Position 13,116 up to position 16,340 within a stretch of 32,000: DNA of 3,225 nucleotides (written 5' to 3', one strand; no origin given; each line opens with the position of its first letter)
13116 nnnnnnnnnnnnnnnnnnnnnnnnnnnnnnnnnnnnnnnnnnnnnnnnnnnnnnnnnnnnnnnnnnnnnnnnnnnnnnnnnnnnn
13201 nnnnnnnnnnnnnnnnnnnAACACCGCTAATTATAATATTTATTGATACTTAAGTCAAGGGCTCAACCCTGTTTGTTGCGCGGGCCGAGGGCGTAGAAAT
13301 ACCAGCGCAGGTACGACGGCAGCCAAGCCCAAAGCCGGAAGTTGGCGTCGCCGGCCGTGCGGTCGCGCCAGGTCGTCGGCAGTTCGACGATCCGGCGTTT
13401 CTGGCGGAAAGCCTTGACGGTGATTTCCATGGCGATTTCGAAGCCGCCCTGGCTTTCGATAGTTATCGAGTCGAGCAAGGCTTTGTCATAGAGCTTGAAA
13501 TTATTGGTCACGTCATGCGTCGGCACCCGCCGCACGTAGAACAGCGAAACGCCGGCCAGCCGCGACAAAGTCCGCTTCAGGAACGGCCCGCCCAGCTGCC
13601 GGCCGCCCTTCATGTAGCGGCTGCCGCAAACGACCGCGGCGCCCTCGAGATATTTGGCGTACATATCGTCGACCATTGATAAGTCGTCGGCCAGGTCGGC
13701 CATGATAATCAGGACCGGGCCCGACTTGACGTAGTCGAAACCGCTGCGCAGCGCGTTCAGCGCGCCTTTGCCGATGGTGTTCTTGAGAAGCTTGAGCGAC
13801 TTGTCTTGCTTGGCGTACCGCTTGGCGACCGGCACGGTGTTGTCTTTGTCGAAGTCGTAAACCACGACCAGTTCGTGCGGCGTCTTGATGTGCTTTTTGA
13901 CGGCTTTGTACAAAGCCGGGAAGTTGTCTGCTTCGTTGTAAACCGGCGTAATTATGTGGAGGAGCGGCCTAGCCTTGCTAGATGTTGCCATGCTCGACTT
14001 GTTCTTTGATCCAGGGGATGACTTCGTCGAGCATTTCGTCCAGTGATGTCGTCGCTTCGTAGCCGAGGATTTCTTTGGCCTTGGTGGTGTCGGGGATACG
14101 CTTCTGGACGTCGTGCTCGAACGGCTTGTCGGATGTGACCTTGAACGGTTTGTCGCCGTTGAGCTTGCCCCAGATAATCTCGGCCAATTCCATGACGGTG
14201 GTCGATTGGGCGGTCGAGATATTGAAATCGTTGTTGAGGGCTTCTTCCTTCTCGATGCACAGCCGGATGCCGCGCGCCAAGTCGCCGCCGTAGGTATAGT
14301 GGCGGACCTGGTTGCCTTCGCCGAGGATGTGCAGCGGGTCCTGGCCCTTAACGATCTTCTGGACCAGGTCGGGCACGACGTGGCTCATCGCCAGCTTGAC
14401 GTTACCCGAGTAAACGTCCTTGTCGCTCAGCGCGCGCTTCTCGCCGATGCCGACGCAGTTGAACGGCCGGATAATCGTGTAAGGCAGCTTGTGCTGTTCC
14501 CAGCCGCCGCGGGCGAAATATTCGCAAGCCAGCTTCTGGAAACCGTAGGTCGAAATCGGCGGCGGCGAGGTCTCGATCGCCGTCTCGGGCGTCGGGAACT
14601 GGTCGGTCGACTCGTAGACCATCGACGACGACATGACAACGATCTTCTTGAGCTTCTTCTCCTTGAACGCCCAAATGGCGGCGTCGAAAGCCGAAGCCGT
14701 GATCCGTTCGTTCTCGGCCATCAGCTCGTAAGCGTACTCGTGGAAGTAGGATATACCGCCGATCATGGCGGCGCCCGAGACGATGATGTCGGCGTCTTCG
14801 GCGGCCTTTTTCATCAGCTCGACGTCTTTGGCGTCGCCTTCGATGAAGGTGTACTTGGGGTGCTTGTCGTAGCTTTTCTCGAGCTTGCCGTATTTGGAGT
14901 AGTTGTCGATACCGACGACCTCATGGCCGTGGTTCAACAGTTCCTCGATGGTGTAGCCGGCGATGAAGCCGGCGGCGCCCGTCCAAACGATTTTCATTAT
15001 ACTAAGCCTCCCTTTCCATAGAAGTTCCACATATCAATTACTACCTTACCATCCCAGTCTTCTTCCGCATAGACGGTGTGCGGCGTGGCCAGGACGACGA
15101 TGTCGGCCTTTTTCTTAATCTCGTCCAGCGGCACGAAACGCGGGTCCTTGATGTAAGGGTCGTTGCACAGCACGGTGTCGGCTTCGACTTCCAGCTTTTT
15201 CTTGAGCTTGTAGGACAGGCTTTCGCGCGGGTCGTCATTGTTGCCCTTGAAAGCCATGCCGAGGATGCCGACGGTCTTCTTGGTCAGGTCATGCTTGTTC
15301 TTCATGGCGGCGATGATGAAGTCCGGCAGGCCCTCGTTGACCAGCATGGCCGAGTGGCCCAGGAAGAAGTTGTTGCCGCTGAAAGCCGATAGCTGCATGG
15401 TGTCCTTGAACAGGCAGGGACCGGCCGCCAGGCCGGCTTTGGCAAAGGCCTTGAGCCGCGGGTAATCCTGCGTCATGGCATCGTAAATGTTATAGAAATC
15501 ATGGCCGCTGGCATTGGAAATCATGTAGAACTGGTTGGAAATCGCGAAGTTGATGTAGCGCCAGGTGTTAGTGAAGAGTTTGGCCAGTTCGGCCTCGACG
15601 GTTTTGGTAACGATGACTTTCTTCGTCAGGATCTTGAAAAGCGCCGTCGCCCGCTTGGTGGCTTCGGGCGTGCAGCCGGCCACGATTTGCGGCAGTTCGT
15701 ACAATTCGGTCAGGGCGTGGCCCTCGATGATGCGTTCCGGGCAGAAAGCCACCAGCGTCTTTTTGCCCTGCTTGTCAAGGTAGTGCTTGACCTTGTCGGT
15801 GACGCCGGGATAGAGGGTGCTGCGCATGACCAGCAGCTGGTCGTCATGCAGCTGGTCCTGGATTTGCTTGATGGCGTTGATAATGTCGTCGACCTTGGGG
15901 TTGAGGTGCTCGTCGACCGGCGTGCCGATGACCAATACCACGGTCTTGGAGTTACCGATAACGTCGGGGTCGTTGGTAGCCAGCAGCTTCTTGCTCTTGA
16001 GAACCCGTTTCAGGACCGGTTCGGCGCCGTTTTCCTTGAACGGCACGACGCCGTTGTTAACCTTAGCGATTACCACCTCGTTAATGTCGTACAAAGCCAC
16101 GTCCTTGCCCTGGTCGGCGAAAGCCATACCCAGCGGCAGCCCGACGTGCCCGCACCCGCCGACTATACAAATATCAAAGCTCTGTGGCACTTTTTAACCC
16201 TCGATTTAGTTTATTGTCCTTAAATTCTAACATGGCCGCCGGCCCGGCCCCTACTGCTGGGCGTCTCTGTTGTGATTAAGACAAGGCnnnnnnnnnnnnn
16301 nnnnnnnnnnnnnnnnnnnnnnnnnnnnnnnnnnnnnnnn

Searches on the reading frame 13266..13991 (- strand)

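Call 14: search_protein_families(library=pfam, proteins=[window:13266-13991:-])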
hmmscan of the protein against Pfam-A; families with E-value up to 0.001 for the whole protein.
window:13266-13991:- (242 aa): 1 family
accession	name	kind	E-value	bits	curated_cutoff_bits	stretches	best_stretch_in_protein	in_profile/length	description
PF00535.33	Glycos_transf_2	-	5.3e-19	69.2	23.3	1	13-175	2-166/168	Glycosyl transferase family 2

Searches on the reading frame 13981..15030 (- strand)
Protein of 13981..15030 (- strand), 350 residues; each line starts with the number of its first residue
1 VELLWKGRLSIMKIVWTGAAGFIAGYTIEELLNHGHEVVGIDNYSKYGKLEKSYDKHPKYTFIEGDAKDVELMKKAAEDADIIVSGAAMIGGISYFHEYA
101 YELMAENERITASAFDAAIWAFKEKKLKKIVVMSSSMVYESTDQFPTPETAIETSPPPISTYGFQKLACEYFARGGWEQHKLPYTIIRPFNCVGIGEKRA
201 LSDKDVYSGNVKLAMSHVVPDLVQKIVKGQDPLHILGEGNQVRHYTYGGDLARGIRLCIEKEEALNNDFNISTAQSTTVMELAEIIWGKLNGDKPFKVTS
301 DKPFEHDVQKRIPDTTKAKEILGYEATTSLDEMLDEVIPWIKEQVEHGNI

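Call 14: search_protein_families(library=pfam, proteins=[window:13981-15030:-])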
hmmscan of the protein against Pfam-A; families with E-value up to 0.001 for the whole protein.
window:13981-15030:- (350 aa): 5 families
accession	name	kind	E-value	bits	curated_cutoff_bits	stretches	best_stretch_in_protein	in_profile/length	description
PF01370.27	Epimerase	-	1e-37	130.3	20.9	1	17-271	4-239/240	NAD dependent epimerase/dehydratase family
PF16363.11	GDP_Man_Dehyd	-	3.3e-31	109.4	27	1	17-336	3-331/332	GDP-mannose 4,6 dehydratase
PF13460.12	NAD_binding_10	-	2.2e-12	47.7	27.2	1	18-189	1-143/184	NAD(P)H-binding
PF07993.18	NAD_binding_4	-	1.2e-06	28.3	20.1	1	17-213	2-229/258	Male sterility protein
PF01073.25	3Beta_HSD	-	2.7e-06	27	22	1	17-118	3-103/280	3-beta hydroxysteroid dehydrogenase/isomerase family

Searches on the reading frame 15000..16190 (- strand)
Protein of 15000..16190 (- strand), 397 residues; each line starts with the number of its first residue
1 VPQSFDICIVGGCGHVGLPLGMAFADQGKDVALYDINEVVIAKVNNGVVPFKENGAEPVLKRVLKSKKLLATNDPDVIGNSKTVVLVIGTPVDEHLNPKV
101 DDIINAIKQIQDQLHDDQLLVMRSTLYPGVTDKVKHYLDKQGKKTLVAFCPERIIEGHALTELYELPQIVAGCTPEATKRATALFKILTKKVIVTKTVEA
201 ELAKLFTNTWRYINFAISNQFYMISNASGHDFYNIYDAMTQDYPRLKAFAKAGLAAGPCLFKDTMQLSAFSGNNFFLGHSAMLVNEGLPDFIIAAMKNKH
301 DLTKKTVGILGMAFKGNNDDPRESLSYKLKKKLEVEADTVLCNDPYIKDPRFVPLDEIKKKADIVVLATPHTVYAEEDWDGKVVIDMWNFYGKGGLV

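Call 14: search_protein_families(library=pfam, proteins=[window:15000-16190:-])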
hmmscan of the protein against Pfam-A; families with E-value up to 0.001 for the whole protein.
window:15000-16190:- (397 aa): 3 families
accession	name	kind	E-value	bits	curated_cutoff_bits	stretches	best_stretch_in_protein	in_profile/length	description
PF03721.20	UDPG_MGDP_dh_N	-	1.1e-33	116.8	27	1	7-180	3-182/187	UDP-glucose/GDP-mannose dehydrogenase family, NAD binding domain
PF03720.21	UDPG_MGDP_dh_C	-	6e-13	49.5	30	1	308-391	1-101/103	UDP-glucose/GDP-mannose dehydrogenase family, UDP binding domain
PF00984.24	UDPG_MGDP_dh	-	1.2e-10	41.8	25.4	1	199-271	2-75/94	UDP-glucose/GDP-mannose dehydrogenase family, central domain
